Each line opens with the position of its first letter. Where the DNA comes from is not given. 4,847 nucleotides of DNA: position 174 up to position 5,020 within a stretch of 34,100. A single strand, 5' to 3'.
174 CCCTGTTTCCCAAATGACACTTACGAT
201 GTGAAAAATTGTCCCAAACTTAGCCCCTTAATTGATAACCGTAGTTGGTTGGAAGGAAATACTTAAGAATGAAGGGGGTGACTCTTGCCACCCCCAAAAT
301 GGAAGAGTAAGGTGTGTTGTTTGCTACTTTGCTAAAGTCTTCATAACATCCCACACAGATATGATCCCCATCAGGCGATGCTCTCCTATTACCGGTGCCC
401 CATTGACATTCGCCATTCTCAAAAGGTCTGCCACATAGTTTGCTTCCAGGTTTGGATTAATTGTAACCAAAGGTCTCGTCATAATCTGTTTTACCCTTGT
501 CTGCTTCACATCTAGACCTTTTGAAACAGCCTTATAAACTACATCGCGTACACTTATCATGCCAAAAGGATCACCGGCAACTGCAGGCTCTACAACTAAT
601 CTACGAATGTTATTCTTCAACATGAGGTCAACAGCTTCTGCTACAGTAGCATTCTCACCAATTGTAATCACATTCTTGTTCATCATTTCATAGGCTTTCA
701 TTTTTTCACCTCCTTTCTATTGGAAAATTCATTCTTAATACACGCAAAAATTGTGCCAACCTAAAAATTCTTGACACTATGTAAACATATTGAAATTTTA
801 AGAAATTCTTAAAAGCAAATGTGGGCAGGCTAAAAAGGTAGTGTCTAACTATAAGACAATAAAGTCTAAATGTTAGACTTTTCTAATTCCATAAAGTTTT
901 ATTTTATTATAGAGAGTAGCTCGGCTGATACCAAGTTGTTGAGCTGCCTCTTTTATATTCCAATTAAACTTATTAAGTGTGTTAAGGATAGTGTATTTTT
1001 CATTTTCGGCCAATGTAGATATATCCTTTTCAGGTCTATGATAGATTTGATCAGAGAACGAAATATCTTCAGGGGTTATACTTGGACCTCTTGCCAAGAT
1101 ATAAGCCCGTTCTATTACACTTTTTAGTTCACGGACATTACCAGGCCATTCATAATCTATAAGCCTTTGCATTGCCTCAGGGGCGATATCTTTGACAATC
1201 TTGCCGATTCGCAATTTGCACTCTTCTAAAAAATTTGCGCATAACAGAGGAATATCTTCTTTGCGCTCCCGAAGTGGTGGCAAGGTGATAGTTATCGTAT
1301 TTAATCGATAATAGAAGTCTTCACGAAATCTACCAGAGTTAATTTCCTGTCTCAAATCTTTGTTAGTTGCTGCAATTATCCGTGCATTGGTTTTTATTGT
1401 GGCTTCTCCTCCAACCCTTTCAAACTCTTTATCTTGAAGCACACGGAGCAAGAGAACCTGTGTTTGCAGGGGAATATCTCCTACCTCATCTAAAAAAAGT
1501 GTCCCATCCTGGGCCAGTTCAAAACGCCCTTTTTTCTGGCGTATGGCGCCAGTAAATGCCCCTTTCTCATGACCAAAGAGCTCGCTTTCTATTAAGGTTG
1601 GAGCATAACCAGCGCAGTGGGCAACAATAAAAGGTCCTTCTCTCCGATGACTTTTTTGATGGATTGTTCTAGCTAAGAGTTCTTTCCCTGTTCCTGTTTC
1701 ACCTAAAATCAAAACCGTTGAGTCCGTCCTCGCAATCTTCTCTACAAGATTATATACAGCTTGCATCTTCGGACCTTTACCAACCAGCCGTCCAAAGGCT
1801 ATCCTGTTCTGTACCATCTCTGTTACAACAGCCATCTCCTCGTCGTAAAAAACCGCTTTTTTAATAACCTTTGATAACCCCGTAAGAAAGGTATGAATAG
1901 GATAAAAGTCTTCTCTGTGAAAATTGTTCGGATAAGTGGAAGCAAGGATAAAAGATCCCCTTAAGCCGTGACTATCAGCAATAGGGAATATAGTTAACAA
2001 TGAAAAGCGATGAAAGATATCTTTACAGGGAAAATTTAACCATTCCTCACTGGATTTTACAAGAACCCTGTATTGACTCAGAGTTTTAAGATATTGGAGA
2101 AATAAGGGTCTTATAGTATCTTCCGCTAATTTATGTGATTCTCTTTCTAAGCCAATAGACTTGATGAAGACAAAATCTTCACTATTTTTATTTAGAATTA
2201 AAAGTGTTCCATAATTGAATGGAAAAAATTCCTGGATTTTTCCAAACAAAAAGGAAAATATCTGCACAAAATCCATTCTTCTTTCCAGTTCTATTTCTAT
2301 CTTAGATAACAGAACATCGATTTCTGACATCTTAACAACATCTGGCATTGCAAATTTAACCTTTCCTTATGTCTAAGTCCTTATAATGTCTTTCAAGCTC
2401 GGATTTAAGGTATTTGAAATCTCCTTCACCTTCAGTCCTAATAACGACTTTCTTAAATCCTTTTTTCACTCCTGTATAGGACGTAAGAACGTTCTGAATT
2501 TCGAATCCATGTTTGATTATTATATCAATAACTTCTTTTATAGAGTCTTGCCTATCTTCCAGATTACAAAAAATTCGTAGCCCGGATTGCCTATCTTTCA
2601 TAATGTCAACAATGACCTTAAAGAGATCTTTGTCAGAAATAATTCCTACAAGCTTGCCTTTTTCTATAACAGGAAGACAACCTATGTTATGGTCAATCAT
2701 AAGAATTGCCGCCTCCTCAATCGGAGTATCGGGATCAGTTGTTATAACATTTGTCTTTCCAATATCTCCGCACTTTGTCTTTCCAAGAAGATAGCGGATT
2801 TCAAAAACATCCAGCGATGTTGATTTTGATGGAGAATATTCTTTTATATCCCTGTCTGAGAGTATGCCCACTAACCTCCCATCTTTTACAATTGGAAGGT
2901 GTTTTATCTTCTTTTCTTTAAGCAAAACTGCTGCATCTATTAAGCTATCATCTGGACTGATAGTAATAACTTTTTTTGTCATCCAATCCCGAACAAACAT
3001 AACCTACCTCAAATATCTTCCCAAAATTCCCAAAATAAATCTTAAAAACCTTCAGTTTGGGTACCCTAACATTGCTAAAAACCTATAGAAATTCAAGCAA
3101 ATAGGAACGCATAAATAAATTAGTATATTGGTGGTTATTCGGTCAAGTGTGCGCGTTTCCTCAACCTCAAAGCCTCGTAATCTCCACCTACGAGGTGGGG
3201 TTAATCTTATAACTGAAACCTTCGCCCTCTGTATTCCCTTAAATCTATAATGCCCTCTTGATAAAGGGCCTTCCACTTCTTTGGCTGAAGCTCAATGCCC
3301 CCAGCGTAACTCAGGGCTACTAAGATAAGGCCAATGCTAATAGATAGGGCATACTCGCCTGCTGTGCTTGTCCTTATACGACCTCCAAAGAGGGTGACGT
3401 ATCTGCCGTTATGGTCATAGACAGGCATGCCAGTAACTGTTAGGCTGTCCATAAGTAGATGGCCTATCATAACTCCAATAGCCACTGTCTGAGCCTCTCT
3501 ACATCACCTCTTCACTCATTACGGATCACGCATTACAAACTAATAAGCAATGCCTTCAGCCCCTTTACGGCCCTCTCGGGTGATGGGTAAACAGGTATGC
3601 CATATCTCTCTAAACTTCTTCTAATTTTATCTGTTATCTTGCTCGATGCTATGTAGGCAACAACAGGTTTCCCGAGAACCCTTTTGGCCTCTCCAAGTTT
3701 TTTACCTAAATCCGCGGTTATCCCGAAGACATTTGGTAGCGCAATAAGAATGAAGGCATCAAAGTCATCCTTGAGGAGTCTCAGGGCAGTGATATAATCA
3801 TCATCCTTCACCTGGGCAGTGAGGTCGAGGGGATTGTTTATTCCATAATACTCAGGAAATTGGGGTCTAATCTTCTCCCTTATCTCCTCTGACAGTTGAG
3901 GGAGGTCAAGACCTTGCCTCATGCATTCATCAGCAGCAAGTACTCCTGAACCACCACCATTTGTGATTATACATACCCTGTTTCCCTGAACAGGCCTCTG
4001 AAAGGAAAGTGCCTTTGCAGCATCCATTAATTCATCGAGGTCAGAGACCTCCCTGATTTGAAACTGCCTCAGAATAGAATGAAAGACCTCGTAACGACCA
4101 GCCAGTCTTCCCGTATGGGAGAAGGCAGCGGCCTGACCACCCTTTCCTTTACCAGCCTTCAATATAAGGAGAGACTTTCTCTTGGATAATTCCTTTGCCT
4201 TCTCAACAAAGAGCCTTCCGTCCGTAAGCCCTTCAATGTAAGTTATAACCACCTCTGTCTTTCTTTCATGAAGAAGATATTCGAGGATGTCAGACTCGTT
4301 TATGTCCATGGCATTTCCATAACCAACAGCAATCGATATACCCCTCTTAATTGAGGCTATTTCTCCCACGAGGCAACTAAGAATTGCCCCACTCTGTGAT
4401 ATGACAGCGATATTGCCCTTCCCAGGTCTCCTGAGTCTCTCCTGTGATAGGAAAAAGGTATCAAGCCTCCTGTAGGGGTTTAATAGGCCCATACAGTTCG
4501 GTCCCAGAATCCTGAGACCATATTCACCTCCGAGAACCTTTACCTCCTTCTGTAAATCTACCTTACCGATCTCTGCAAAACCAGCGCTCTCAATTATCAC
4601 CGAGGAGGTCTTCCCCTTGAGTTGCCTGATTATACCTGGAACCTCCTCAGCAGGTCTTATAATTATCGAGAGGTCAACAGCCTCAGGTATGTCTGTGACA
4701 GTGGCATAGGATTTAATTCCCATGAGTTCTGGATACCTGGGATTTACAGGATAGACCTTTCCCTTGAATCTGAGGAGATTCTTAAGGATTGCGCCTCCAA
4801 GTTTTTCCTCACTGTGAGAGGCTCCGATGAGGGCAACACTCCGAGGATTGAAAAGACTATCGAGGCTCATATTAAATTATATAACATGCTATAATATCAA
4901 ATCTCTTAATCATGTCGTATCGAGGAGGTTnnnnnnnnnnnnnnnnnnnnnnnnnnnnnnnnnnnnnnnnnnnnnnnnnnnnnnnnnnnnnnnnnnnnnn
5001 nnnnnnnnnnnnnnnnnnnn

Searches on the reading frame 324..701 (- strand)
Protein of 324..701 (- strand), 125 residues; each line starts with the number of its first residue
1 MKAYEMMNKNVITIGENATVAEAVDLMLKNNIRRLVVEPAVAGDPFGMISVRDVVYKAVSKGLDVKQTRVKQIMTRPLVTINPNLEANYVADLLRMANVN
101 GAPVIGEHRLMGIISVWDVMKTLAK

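Call 53: search_protein_families(library=pfam, proteins=[window:324-701:-], max_evalue=0.001)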
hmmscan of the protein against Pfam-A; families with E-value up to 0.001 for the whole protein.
window:324-701:- (125 aa): 1 family
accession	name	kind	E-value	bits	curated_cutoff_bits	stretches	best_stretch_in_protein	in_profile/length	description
PF00571.33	CBS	-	9e-25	87.2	24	2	5-56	3-53/57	CBS domain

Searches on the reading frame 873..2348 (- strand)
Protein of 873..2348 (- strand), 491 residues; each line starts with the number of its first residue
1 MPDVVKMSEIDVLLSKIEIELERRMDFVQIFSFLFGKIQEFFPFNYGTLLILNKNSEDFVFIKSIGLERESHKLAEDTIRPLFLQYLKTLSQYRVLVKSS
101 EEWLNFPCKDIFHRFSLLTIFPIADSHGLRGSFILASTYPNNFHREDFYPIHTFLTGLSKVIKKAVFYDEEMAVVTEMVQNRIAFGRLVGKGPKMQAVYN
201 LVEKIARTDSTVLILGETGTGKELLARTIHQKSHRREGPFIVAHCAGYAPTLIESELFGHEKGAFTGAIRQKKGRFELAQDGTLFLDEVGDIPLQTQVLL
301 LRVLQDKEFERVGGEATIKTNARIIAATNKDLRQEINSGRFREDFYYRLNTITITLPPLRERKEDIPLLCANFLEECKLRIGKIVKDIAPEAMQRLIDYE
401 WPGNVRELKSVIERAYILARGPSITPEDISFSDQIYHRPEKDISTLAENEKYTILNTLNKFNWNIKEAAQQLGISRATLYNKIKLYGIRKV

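Call 53: search_protein_families(library=pfam, proteins=[window:873-2348:-], max_evalue=0.001)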
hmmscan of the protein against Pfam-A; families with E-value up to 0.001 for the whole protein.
window:873-2348:- (491 aa): 10 families
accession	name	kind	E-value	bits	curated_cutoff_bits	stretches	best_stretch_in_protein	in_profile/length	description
PF00158.32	Sigma54_activat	-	4.2e-70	235.2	20.2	1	188-354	1-167/168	Sigma-54 interaction domain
PF25601.1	AAA_lid_14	-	8e-25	86.9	27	1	360-431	1-72/87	AAA+ ATPase lid domain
PF14532.12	Sigma54_activ_2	-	5.8e-21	75.6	25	1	189-359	1-138/138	Sigma-54 interaction domain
PF02954.25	HTH_8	-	5.8e-13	48.8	22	1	446-485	2-41/42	Bacterial regulatory protein, Fis family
PF13191.12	AAA_16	-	3.2e-06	28.2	32.6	1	187-264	1-85/167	AAA ATPase domain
PF07728.20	AAA_5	-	3.4e-06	27.5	22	1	212-331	2-124/139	AAA domain (dynein-related subfamily)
PF18024.7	HTH_50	-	4.7e-05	23.4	27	1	447-488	9-49/50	Helix-turn-helix domain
PF07724.20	AAA_2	-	5e-05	23.8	27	1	210-338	4-133/166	AAA domain (Cdc48 subfamily)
PF01078.27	Mg_chelatase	-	8e-05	22.6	20.3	0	267-329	93-157/207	Magnesium chelatase, subunit ChlI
PF13309.12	HTH_22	-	0.00033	21.1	29.6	0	432-483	6-62/63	HTH domain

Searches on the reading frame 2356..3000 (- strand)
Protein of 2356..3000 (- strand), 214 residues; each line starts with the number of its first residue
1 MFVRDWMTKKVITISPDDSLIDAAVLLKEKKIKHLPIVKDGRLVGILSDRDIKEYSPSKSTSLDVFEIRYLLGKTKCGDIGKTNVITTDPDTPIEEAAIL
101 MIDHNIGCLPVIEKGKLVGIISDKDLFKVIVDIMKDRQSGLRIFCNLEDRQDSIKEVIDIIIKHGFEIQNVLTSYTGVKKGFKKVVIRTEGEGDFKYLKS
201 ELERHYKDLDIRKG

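Call 53: search_protein_families(library=pfam, proteins=[window:2356-3000:-], max_evalue=0.001)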
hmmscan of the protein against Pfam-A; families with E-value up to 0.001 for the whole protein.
window:2356-3000:- (214 aa): 1 family
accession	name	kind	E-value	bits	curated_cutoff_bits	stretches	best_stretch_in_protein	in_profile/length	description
PF00571.33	CBS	-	2.4e-37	127.5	24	2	3-55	1-54/57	CBS domain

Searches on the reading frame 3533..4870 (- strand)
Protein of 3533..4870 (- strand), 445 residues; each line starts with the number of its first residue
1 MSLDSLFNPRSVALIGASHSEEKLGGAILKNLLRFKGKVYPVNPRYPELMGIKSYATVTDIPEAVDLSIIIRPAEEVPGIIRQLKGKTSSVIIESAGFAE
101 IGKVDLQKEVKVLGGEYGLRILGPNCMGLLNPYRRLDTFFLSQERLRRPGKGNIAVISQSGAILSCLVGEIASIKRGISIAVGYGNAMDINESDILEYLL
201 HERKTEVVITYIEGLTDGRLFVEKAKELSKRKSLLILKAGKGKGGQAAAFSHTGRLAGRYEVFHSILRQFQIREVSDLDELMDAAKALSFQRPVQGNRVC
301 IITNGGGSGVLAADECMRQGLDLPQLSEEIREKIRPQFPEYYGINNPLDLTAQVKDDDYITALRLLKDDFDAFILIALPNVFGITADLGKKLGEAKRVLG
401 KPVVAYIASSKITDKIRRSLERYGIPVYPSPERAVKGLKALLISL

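Call 53: search_protein_families(library=pfam, proteins=[window:3533-4870:-], max_evalue=0.001)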
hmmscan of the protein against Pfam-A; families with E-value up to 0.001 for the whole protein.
window:3533-4870:- (445 aa): 4 families
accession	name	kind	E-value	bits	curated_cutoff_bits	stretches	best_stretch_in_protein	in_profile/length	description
PF13607.11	Succ_CoA_lig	-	9.6e-40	136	27.4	1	151-288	1-138/138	Succinyl-CoA ligase like flavodoxin domain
PF13380.12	CoA_binding_2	-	7.6e-23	81.6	22.8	1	10-131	1-115/116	CoA binding domain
PF19045.5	Ligase_CoA_2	-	2.9e-09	37.6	23.7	1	299-430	1-139/162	Ligase-CoA domain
PF02629.25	CoA_binding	-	1.5e-07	32.5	22.3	1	9-84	3-83/97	CoA binding domain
